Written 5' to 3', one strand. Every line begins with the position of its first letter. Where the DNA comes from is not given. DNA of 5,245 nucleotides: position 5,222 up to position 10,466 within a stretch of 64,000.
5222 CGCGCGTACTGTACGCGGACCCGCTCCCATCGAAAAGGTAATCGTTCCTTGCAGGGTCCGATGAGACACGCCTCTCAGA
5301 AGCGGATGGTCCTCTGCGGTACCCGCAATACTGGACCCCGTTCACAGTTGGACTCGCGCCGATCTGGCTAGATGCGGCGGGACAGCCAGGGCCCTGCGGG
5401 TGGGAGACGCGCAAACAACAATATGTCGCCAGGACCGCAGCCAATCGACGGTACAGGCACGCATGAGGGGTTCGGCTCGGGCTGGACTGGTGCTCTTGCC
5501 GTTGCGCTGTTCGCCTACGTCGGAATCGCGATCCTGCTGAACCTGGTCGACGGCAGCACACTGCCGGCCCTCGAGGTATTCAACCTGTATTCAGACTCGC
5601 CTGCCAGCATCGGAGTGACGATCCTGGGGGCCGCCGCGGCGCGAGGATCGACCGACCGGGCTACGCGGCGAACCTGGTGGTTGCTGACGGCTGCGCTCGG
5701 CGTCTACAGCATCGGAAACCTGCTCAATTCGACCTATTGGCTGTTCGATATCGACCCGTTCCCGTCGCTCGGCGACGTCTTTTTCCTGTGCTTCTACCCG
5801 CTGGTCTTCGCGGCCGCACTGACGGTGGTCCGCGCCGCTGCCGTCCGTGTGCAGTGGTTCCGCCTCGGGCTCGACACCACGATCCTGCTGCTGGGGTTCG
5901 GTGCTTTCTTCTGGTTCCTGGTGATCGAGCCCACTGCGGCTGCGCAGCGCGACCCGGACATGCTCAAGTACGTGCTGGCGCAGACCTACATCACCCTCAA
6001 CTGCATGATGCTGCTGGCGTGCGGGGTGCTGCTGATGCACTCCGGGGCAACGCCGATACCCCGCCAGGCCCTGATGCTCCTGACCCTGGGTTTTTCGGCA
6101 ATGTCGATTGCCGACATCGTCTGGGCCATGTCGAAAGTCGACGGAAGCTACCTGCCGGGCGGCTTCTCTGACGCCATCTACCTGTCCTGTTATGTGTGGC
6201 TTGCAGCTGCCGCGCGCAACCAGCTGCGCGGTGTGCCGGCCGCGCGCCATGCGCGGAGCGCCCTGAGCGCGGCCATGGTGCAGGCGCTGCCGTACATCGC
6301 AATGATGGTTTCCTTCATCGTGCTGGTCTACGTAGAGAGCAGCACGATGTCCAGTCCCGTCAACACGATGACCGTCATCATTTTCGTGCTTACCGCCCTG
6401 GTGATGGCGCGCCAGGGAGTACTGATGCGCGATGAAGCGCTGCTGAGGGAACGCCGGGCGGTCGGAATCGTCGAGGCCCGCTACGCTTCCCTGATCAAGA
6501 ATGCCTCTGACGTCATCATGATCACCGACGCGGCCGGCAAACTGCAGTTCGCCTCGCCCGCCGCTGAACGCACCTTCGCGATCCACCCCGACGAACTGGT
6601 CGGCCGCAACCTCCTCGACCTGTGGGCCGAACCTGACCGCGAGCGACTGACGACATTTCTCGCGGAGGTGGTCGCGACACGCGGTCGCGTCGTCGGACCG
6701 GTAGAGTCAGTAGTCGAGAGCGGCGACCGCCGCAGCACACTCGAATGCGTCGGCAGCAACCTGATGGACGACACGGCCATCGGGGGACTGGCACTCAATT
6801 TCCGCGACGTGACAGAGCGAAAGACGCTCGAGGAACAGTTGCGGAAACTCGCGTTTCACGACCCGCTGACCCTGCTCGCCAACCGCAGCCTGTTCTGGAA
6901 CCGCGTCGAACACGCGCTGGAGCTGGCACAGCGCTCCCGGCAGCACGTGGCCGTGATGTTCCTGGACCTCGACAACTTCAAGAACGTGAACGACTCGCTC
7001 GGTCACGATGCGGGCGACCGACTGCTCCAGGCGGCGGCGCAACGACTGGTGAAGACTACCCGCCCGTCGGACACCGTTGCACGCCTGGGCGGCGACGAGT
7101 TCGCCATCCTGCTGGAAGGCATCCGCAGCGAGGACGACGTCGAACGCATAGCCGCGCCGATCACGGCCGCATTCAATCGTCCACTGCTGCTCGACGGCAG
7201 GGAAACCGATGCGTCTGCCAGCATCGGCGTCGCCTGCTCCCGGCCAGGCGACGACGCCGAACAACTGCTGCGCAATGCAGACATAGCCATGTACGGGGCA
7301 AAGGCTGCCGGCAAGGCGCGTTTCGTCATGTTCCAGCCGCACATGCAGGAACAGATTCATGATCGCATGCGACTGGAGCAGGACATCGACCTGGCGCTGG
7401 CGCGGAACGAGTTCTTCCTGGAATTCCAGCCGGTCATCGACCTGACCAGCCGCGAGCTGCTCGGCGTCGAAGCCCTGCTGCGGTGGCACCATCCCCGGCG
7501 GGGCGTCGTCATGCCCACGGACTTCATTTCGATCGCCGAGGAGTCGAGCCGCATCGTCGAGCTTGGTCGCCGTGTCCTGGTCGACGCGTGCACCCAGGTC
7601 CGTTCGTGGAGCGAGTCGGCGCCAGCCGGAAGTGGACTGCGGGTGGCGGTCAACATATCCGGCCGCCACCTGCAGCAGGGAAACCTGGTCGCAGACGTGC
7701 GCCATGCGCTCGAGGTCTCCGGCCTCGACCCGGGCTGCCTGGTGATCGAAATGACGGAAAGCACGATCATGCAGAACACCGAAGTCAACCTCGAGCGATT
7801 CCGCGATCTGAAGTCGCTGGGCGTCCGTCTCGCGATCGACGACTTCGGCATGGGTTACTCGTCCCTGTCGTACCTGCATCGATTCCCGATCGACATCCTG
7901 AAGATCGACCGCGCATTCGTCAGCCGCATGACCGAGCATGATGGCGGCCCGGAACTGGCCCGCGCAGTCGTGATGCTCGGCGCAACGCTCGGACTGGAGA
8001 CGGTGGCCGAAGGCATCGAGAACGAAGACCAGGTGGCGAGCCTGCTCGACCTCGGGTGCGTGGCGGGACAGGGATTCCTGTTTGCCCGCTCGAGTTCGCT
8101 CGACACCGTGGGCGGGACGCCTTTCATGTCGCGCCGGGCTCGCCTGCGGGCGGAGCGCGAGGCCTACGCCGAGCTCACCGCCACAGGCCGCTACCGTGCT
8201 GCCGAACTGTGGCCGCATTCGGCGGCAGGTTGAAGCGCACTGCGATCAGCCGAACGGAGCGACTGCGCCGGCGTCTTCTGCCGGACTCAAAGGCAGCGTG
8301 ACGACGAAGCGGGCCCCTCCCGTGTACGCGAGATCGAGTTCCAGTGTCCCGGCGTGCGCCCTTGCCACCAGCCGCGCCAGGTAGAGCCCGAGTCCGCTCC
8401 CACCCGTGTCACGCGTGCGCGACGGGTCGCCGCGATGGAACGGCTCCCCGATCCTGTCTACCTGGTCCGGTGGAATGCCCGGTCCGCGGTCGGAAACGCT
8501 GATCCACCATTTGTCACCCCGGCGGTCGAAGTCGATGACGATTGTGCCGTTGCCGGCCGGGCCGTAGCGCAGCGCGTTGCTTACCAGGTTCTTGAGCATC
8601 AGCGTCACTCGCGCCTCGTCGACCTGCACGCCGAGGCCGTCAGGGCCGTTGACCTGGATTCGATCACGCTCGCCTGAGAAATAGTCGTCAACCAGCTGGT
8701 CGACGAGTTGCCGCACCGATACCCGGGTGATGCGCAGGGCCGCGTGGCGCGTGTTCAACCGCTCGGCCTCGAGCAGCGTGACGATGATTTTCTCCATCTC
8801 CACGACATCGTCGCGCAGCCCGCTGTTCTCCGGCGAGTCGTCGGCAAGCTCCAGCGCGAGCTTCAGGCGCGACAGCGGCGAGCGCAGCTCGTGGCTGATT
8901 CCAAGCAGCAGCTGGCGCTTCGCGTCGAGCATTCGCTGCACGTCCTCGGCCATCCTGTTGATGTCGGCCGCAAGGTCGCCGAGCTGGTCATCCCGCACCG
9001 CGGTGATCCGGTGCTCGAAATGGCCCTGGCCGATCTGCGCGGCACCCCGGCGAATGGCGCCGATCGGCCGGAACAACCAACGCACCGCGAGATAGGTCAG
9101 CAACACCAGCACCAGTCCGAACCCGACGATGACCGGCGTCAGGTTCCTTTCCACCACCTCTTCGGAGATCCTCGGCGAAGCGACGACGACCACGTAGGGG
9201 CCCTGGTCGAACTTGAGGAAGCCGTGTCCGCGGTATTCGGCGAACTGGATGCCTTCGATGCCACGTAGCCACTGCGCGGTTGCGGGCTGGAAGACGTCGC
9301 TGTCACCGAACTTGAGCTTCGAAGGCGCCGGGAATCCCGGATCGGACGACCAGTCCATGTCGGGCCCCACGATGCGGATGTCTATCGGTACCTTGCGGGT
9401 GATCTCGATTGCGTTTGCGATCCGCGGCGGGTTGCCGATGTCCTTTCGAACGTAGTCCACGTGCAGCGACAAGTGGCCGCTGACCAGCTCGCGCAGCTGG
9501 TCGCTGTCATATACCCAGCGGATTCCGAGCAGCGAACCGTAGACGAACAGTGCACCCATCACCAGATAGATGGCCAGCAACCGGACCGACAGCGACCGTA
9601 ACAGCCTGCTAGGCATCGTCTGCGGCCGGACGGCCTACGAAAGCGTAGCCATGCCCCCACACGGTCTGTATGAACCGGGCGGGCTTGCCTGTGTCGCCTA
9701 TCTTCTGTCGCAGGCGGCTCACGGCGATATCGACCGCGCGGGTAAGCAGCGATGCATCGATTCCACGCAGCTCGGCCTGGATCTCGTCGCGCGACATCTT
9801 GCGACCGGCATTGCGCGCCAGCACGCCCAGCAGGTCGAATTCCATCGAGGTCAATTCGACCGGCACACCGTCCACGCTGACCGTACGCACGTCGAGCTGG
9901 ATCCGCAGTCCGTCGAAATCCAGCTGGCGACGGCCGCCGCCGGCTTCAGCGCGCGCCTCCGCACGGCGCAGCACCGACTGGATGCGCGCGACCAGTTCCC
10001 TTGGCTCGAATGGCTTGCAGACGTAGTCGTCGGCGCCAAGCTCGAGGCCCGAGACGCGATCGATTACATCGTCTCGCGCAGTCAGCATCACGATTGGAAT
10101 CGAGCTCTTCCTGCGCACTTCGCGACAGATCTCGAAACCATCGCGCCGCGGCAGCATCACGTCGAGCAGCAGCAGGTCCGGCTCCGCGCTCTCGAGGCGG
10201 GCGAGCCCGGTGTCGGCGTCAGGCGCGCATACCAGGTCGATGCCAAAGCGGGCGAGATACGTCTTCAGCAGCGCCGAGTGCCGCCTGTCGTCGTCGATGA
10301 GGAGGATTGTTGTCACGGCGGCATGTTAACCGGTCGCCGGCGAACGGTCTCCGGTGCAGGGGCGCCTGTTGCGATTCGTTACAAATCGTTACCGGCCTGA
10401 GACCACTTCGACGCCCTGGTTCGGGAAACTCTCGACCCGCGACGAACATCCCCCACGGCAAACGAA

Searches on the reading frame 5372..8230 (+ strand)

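Call 56: search_protein_families(library=pfam, proteins=[window:5372-8230:+], max_evalue=0.00001)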
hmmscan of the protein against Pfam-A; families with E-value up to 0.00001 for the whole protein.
window:5372-8230:+ (953 aa): 5 families
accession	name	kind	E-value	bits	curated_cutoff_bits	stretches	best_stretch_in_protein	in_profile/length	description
PF00563.25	EAL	-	2.2e-69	233.8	31.3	1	670-906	2-235/236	EAL domain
PF00990.26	GGDEF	-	2.6e-48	164.3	23.8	1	494-649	1-160/161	Diguanylate cyclase, GGDEF domain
PF08448.16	PAS_4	-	6.5e-12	46.1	23.1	1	377-484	3-109/110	PAS fold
PF00989.32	PAS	-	3.9e-09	37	22.6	1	370-427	2-59/113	PAS fold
PF13426.13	PAS_9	-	9.4e-06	26.3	27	0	380-482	2-103/103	PAS domain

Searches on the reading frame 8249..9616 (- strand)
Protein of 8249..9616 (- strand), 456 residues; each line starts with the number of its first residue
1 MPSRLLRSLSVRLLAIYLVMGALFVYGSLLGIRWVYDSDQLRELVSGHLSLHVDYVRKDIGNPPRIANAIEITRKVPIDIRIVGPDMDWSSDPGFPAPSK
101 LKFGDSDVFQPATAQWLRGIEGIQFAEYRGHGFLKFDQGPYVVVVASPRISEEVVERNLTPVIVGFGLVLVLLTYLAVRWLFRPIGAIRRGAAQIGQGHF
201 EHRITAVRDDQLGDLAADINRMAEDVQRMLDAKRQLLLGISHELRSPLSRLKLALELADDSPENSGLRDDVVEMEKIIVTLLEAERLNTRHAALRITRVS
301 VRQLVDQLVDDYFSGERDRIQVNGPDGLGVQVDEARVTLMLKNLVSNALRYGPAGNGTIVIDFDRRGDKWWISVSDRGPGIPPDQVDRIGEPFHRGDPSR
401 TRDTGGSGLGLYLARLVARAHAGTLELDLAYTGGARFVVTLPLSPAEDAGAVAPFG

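Call 56: search_protein_families(library=pfam, proteins=[window:8249-9616:-], max_evalue=0.00001)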
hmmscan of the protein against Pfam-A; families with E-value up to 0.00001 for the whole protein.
window:8249-9616:- (456 aa): 3 families
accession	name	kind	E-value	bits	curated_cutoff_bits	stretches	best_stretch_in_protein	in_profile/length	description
PF02518.31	HATPase_c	-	1e-27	97.2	26.4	1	333-444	2-110/111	Histidine kinase-, DNA gyrase B-, and HSP90-like ATPase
PF00672.30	HAMP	-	7.4e-11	42.6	25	1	177-227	2-52/53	HAMP domain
PF00512.31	HisKA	-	7.1e-07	29.6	26.9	1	232-276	1-52/66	His Kinase A (phospho-acceptor) domain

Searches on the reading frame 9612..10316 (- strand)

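Call 57: search_protein_families(library=padloc, proteins=[window:9612-10316:-], max_evalue=0.001)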
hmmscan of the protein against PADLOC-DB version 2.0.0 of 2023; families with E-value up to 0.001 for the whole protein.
window:9612-10316:- (235 aa): 2 families
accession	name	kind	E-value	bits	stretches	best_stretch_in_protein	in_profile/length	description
PDLC04725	PDC-M60B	-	6.5e-05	20.8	1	2-59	4-63/158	-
PDLC04726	PDC-M60C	-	0.00045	17.2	1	3-87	2-85/407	-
